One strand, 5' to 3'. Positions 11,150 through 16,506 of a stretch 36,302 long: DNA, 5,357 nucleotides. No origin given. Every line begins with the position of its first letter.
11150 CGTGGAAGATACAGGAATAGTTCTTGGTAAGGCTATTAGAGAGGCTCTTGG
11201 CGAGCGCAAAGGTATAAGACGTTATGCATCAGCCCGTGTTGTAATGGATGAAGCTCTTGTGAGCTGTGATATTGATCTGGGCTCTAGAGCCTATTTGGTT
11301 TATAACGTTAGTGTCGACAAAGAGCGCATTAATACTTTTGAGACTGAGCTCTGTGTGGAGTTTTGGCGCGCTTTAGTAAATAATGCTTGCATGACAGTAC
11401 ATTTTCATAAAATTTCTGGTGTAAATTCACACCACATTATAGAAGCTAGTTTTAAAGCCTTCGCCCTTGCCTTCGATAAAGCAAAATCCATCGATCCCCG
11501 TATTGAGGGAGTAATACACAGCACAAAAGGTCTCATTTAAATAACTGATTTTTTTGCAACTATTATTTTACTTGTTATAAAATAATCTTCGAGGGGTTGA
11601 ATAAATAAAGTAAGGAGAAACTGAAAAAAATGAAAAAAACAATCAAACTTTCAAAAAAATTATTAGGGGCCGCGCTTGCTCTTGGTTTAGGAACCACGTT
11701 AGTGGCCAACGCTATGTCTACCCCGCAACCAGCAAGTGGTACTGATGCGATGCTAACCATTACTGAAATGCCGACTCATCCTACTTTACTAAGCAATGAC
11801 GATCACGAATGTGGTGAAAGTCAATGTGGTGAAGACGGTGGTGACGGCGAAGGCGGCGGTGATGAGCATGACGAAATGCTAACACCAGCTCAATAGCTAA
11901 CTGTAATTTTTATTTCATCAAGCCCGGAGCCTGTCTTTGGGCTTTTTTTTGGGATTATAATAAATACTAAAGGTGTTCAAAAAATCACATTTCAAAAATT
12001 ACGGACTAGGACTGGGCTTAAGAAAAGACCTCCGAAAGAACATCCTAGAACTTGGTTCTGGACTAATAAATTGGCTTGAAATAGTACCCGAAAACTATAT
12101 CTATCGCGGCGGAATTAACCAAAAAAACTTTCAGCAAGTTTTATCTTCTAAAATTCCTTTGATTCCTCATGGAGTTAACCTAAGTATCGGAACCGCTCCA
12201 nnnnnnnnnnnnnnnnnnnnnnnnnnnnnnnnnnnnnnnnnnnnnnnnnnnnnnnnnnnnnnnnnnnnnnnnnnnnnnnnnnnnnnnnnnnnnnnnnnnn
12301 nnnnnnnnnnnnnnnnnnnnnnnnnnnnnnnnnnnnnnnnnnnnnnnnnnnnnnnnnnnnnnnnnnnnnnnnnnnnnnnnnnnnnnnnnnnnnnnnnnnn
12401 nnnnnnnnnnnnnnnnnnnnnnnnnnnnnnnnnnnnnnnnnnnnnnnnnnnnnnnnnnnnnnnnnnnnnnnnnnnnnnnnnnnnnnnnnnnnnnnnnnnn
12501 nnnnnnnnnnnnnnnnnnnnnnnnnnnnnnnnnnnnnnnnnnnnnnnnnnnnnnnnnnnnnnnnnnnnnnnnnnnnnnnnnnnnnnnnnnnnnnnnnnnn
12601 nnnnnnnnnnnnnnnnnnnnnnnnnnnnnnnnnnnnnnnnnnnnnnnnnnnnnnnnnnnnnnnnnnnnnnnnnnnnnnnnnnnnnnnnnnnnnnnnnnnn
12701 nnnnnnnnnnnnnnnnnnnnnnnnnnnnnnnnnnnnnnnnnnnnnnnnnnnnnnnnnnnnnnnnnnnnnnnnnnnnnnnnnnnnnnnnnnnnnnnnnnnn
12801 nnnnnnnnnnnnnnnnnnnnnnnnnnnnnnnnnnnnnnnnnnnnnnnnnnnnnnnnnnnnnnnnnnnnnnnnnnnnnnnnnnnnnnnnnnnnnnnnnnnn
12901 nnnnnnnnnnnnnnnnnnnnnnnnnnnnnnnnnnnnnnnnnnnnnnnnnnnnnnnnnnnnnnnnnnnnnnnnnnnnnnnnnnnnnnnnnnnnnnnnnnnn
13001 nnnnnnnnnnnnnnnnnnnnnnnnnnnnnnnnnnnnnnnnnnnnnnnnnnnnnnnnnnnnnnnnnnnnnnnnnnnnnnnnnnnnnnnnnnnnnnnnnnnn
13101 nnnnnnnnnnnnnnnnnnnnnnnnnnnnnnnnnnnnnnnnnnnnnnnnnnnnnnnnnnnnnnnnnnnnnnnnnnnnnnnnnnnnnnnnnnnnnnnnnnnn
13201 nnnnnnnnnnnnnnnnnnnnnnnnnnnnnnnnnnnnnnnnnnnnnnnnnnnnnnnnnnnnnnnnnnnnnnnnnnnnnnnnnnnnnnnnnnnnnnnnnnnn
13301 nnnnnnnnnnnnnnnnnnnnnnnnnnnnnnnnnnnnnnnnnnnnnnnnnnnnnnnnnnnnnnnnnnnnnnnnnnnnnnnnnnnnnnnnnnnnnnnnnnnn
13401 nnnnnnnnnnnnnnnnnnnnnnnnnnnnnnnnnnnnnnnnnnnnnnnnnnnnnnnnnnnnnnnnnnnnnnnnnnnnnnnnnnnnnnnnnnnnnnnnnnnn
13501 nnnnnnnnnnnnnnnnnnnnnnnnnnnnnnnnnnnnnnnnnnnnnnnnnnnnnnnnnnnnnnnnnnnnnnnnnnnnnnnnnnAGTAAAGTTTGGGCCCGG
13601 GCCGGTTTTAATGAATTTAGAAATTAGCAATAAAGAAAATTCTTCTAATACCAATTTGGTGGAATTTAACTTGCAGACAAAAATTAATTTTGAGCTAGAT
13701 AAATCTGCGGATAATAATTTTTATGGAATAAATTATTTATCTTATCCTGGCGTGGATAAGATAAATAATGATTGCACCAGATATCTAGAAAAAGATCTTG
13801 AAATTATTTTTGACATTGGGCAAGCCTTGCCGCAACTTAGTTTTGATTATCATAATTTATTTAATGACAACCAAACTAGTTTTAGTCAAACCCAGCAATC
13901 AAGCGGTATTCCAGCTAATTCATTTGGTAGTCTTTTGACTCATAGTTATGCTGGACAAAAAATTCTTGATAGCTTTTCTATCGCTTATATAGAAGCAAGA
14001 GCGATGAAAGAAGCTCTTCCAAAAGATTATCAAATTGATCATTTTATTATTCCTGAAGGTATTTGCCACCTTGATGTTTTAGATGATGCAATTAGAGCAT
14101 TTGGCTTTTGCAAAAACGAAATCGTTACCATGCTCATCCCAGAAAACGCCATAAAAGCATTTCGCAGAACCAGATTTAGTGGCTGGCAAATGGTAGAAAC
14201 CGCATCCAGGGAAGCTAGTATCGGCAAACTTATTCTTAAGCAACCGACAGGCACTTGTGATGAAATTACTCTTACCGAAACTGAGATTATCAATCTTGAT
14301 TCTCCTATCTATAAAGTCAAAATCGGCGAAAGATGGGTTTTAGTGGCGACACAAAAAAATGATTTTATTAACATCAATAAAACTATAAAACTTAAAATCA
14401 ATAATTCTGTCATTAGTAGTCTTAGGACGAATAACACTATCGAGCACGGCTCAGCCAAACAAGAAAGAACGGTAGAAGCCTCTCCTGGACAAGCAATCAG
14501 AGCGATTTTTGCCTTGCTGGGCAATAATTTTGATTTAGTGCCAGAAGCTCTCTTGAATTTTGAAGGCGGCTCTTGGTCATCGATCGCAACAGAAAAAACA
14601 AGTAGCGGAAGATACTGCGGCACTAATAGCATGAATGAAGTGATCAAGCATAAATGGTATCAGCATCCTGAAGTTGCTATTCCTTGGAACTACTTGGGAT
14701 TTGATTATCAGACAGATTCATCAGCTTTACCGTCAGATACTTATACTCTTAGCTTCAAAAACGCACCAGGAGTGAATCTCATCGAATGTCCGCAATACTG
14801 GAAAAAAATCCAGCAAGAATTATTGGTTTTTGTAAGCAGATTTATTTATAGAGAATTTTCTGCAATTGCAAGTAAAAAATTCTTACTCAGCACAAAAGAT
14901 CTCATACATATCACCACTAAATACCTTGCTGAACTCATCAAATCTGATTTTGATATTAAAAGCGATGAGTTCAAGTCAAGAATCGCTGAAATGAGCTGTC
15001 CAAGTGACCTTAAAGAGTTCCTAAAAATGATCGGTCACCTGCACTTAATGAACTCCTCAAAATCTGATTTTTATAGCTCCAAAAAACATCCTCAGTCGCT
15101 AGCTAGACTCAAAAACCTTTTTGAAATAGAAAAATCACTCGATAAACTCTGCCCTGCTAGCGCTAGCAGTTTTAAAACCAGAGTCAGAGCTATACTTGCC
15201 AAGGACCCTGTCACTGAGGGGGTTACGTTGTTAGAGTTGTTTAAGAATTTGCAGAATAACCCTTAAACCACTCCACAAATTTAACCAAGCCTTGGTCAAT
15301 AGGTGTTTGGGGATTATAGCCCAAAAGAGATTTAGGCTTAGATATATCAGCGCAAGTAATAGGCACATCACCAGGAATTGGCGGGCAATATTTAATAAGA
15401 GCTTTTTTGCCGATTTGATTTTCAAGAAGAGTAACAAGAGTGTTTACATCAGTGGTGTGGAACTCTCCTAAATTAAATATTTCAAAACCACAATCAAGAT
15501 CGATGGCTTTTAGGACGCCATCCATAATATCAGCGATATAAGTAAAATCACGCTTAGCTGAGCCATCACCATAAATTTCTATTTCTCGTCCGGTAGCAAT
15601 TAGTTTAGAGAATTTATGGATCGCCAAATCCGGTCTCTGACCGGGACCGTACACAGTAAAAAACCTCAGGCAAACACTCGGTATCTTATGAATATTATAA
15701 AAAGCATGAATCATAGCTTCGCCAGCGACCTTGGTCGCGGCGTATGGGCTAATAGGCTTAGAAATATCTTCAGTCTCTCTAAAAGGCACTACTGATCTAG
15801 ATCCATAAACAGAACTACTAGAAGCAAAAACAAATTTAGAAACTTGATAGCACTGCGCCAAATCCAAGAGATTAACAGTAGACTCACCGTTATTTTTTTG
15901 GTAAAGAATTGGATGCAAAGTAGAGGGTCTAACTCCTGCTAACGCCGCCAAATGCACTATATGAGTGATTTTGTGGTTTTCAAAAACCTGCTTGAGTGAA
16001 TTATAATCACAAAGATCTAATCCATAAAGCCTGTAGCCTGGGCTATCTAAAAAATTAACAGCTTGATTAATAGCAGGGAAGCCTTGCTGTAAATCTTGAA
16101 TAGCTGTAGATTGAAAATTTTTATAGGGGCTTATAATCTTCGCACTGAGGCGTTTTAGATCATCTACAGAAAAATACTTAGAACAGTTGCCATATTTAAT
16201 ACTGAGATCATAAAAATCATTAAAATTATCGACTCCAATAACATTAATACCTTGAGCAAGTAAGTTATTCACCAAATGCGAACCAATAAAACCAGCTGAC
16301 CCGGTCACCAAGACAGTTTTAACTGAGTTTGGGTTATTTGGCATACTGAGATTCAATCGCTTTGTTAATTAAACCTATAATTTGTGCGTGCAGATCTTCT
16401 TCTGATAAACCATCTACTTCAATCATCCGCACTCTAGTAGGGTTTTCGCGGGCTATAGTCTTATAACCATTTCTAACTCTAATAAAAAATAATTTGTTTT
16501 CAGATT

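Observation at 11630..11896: Precursor architecture: signal peptide, ~30-aa linker, then tandem CGE motifs encoded by an exact 9-nt repeat in a His/Asp/Glu/Gly-rich tail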

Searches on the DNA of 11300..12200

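Call 69: search_rna_families(source=window, start=11300, end=12200, threshold=evalue, max_evalue=1)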
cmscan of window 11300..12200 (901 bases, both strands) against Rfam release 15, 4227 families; matches with E-value up to 1: 1.
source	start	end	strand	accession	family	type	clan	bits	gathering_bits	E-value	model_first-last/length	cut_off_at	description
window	11807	11864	+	RF01139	sR2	Gene; snRNA; snoRNA; CD-box;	-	15.4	42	0.93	1-57/57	no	Small nucleolar RNA sR2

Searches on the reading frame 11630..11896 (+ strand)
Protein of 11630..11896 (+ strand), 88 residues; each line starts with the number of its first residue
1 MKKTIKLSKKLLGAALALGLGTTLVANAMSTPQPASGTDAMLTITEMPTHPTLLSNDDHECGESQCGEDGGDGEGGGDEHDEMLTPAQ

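Call 3: search_protein_families(library=pfam, proteins=[window:11630-11896:+], max_evalue=0.01)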
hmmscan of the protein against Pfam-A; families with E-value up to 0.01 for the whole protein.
window:11630-11896:+ (88 aa): 0 families

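Call 4: search_protein_families(library=ncbifam, proteins=[window:11630-11896:+], max_evalue=0.1)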
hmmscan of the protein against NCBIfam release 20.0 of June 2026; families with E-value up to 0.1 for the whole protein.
window:11630-11896:+ (88 aa): 0 families

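Call 6: search_protein_families(library=ncbifam, proteins=[window:11630-11896:+], max_evalue=10)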
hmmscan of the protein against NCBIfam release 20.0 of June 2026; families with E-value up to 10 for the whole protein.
window:11630-11896:+ (88 aa): 1 family
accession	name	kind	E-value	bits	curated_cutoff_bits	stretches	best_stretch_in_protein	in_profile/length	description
TIGR04155.1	cyano_PEP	subfamily_domain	1.5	8.6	21.6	1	11-24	7-20/27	PEP-CTERM sorting domain-containing protein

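Call 38: find_homologous_proteins(query=window:11630-11896:+, max_evalue=0.001)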
Query window:11630-11896:+ (88 aa): 9 proteins with E <= 0.001 among 22 candidates.
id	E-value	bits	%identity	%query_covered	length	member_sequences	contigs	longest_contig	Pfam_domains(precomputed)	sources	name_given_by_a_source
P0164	2.3e-50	186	100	100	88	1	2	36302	-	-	-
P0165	2.3e-43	164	79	70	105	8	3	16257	-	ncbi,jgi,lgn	jgi:hypothetical protein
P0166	1.3e-40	155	74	86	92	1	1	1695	-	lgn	-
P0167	1.0e-39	152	78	45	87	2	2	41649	-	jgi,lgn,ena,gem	-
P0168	1.1e-32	130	79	66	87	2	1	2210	-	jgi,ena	-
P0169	2.4e-31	126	68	78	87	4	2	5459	-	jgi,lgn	-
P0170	6.5e-30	121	73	89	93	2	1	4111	-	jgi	jgi:hypothetical protein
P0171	6.1e-28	115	61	69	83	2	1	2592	-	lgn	-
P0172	9.0e-18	82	59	78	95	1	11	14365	-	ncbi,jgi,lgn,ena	jgi:hypothetical protein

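Call 66: search_protein_representatives(alignment_id=A4)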
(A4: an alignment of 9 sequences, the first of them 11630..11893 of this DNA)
Query: 9 sequences, 88 profile positions. Proteins with E-value up to 0.001 (for the whole library): 31; up to 1e-10: 8; up to 1e-30: 2. The best 31 are listed.
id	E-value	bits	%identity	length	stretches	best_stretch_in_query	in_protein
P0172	3.3e-37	142.7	-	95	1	1-88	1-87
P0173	5.2e-35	135.7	-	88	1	1-85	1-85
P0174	4.6e-29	116.6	-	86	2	1-68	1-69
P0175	9.4e-19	83.5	-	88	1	1-85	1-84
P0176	6.3e-14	68.1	-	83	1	1-80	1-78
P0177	1.1e-12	64.1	-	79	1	1-83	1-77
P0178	9.8e-12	61.0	-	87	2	3-72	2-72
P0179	5.7e-11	58.6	-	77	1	6-73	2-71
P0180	1.3e-10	57.4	-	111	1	3-75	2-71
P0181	2.8e-10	56.4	-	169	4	1-79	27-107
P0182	3.3e-10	56.1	-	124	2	8-72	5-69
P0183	3.5e-10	56.0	-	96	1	1-74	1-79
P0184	4.0e-10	55.9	-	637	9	30-64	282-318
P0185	1.5e-09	54.0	-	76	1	1-74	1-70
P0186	1.0e-08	51.4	-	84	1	9-83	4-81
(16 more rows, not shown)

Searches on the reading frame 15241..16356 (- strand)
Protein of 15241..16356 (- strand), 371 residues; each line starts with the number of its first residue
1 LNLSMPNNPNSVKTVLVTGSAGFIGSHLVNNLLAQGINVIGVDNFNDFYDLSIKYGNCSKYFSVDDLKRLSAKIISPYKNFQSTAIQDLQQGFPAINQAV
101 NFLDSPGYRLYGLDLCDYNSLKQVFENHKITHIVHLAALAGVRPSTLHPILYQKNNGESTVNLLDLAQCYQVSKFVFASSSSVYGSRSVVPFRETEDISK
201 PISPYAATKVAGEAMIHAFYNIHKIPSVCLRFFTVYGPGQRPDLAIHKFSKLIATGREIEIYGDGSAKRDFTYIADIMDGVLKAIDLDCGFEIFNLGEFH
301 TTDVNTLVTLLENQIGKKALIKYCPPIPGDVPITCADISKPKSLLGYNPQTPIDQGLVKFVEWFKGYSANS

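Call 3: search_protein_families(library=pfam, proteins=[window:15241-16356:-], max_evalue=0.01)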
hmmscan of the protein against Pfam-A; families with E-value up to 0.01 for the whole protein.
window:15241-16356:- (371 aa): 8 families
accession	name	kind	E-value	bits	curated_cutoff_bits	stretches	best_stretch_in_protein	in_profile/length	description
PF01370.27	Epimerase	-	5.9e-54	183.5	20.9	1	15-297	1-240/240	NAD dependent epimerase/dehydratase family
PF16363.11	GDP_Man_Dehyd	-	1.8e-53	182.6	27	2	105-357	51-329/332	GDP-mannose 4,6 dehydratase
PF01073.25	3Beta_HSD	-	1.7e-17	63.8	22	1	112-278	51-222/280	3-beta hydroxysteroid dehydrogenase/isomerase family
PF04321.23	RmlD_sub_bind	-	8e-16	58.4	27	1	112-290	34-202/287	RmlD substrate binding domain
PF02719.21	Polysacc_synt_2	-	2e-11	44.1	20.2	1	114-304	62-236/293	Polysaccharide biosynthesis protein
PF07993.18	NAD_binding_4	-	2.1e-10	40.6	20.1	1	128-237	87-209/258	Male sterility protein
PF13460.12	NAD_binding_10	-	7e-06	26.5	27.2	1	101-216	34-131/184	NAD(P)H-binding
PF00106.31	adh_short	-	0.0075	16.2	26.6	0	13-44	1-32/195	short chain dehydrogenase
